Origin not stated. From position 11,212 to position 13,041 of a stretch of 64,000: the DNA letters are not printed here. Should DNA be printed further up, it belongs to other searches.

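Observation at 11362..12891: Cobalamin-dependent radical SAM enzyme immediately downstream of pseB and pseC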

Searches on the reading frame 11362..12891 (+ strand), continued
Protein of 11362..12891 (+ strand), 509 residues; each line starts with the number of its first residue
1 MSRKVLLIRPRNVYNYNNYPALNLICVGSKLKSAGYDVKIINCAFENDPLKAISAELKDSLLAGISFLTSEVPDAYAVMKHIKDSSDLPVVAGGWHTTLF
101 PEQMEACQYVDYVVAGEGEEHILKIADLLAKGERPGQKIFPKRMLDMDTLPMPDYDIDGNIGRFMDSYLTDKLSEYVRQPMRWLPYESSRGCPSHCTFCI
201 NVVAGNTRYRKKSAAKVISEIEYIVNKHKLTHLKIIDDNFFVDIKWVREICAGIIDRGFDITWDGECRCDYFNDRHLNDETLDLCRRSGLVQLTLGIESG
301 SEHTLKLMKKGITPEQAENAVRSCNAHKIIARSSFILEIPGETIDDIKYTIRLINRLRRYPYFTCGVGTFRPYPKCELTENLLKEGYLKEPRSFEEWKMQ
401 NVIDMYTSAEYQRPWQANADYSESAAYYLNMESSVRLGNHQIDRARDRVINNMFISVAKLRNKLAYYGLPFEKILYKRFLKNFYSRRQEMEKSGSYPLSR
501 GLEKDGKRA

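Call 65: search_protein_families(library=pfam, proteins=[P0160, P0178, P0185, P0211, P0255, P0145], max_evalue=0.00001)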
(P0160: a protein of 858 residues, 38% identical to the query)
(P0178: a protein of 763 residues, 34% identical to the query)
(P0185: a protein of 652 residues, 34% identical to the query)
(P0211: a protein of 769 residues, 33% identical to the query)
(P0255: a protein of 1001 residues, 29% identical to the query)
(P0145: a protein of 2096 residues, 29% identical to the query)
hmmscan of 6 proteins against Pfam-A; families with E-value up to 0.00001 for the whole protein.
P0160 (858 aa): 9 families
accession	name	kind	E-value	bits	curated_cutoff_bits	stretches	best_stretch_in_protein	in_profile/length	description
PF04055.27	Radical_SAM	-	3.6e-20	73.2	29.5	1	557-722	3-165/166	Radical SAM superfamily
PF08241.18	Methyltransf_11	-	4.7e-19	69.2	21.2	1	64-166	1-94/95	Methyltransferase domain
PF13649.12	Methyltransf_25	-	9.7e-17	61.9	27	1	63-163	1-97/97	Methyltransferase domain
PF02310.24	B12-binding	-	3.4e-16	59.6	32.1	1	376-484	12-120/121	B12 binding domain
PF01209.24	Ubie_methyltran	-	5.2e-15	55.9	20.1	1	18-168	7-152/233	ubiE/COQ5 methyltransferase family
PF08242.18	Methyltransf_12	-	1.2e-14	55.2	30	1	64-164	1-97/98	Methyltransferase domain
PF13847.12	Methyltransf_31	-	1.5e-14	54.4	27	1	62-169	6-111/145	Methyltransferase domain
PF13489.12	Methyltransf_23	-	6.7e-08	32.9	27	1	54-186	16-135/164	Methyltransferase domain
PF05175.20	MTS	-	2.8e-06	27.5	23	1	53-169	25-141/170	Methyltransferase small domain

P0178 (763 aa): 8 families
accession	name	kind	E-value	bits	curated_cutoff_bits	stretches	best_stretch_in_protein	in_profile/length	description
PF04055.27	Radical_SAM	-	5.1e-22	79.2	29.5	1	211-375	5-166/166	Radical SAM superfamily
PF02310.24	B12-binding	-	3.1e-21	75.9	32.1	1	27-137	10-120/121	B12 binding domain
PF08241.18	Methyltransf_11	-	3.3e-19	69.8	21.2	1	569-663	1-95/95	Methyltransferase domain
PF13649.12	Methyltransf_25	-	1.1e-16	61.8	27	1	568-659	1-97/97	Methyltransferase domain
PF13489.12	Methyltransf_23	-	2.3e-16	60.4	27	1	547-709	5-161/164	Methyltransferase domain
PF13847.12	Methyltransf_31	-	1.9e-15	57.2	27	1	566-667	5-113/145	Methyltransferase domain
PF08242.18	Methyltransf_12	-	2.2e-13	51.2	30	1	569-661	1-98/98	Methyltransferase domain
PF01209.24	Ubie_methyltran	-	8.6e-11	42.1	20.1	1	555-661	39-149/233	ubiE/COQ5 methyltransferase family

P0185 (652 aa): 2 families
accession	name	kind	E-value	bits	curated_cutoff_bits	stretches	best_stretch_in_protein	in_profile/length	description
PF04055.27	Radical_SAM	-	2e-23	83.8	29.5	1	208-373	3-166/166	Radical SAM superfamily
PF02310.24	B12-binding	-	1.3e-21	77.1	32.1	1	21-133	7-120/121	B12 binding domain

P0211 (769 aa): 11 families
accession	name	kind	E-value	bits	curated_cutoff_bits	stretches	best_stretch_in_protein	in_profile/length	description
PF08241.18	Methyltransf_11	-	5e-26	91.6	21.2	1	563-656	2-94/95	Methyltransferase domain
PF13649.12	Methyltransf_25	-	2e-22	80.1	27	1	563-653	3-97/97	Methyltransferase domain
PF04055.27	Radical_SAM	-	2.6e-21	77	29.5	1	209-376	2-166/166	Radical SAM superfamily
PF13847.12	Methyltransf_31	-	2.8e-19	69.7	27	1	560-660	6-112/145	Methyltransferase domain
PF02310.24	B12-binding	-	1.4e-17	64.1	32.1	1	31-136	16-120/121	B12 binding domain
PF08242.18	Methyltransf_12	-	6.9e-15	56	30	1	562-655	1-98/98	Methyltransferase domain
PF13489.12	Methyltransf_23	-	1.2e-13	51.6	27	1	550-656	15-115/164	Methyltransferase domain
PF01209.24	Ubie_methyltran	-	4.1e-10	39.8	20.1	1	560-656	50-150/233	ubiE/COQ5 methyltransferase family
PF05175.20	MTS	-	9.2e-08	32.3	23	1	553-628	25-104/170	Methyltransferase small domain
PF03848.20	TehB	-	2.8e-07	30.6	20.4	1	559-696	32-171/193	Tellurite resistance protein TehB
PF07021.18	MetW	-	1.7e-06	28.2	21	1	548-649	4-102/193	Methionine biosynthesis protein MetW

P0255 (1001 aa): 2 families
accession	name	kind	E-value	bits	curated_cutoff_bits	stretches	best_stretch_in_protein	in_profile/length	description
PF04055.27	Radical_SAM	-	6.8e-50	169.9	29.5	2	201-363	3-166/166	Radical SAM superfamily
PF02310.24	B12-binding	-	1.9e-28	99.1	32.1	2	20-128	11-120/121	B12 binding domain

P0145 (2096 aa): 3 families
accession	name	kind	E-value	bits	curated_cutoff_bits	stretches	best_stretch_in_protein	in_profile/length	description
PF04055.27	Radical_SAM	-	3.2e-77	258.8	29.5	4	219-382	3-166/166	Radical SAM superfamily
PF02310.24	B12-binding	-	9e-47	158.3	32.1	4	1054-1124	49-120/121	B12 binding domain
PF19864.5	Radical_SAM_N2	-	1.8e-15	57.1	29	0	1088-1135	89-132/151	Radical SAM proteins, N-terminal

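Call 66: list_cluster_members(proteins=[P0005, P0007, P0008, P0014, P0058, P0060, P0074, P0090, P0103, P0001])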
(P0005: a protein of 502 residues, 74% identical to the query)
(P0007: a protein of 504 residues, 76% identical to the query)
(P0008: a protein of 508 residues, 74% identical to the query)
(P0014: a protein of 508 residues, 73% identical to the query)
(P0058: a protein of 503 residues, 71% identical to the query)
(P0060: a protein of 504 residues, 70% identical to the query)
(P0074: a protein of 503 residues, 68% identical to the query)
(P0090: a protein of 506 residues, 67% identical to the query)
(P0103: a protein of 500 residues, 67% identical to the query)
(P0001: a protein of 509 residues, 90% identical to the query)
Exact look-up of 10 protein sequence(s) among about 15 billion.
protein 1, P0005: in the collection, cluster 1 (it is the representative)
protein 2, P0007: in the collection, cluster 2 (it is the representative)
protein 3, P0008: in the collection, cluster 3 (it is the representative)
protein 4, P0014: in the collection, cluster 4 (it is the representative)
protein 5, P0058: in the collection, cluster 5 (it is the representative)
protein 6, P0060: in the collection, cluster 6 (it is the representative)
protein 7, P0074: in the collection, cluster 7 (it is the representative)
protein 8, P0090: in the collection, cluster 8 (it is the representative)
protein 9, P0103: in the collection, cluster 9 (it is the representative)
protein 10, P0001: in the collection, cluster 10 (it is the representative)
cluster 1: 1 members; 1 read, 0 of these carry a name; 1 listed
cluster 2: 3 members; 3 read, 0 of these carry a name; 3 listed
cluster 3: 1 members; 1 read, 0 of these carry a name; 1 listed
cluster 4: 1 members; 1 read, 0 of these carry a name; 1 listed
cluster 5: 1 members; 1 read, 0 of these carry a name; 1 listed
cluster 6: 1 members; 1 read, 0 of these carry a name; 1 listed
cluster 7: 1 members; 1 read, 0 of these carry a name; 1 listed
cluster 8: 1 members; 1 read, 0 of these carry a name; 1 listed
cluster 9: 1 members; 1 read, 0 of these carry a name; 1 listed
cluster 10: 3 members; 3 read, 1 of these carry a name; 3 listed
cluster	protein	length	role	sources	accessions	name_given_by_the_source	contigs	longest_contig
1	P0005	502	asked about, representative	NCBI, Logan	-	-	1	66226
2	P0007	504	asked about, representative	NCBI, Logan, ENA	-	-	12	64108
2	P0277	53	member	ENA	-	-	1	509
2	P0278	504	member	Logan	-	-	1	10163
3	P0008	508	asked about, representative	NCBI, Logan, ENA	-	-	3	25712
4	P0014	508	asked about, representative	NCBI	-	-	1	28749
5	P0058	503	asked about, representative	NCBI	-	-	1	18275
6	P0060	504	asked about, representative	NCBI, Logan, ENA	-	-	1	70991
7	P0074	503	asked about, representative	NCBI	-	-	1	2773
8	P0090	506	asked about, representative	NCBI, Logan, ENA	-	-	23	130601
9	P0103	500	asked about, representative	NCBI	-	-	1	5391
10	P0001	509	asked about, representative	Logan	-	-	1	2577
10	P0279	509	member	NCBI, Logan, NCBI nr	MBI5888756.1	MAG: B12-binding domain-containing radical SAM protein [Deltaproteobacteria bacterium] | B12-binding domain-containing radical SAM protein [Deltaproteobacteria bacterium]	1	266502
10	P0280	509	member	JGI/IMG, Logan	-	-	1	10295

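Call 71: search_dna_similar(query=window:11362-12888:+, collection=phages, mode=protein, max_evalue=1e-15, max_rows=10)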
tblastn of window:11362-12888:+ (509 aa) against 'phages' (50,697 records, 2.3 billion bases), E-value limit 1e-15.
Records with a match: 2; places in all: 2; records where one place covers at least 80% of the query: 0.
Best place of each record, by identity: <60% 2.
By first word of the organism name: Streptomyces 2.
By host as written in the record: Streptomyces flavovirens 2.
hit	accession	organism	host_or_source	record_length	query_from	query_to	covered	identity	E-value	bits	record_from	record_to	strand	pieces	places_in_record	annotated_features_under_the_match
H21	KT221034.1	Streptomyces phage SF3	Streptomyces flavovirens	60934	20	390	73%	25.2%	6e-24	112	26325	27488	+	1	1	hypothetical protein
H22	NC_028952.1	Streptomyces phage SF3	Streptomyces flavovirens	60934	20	390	73%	25.2%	6e-24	112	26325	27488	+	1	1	B12-binding domain-containing radical SAM protein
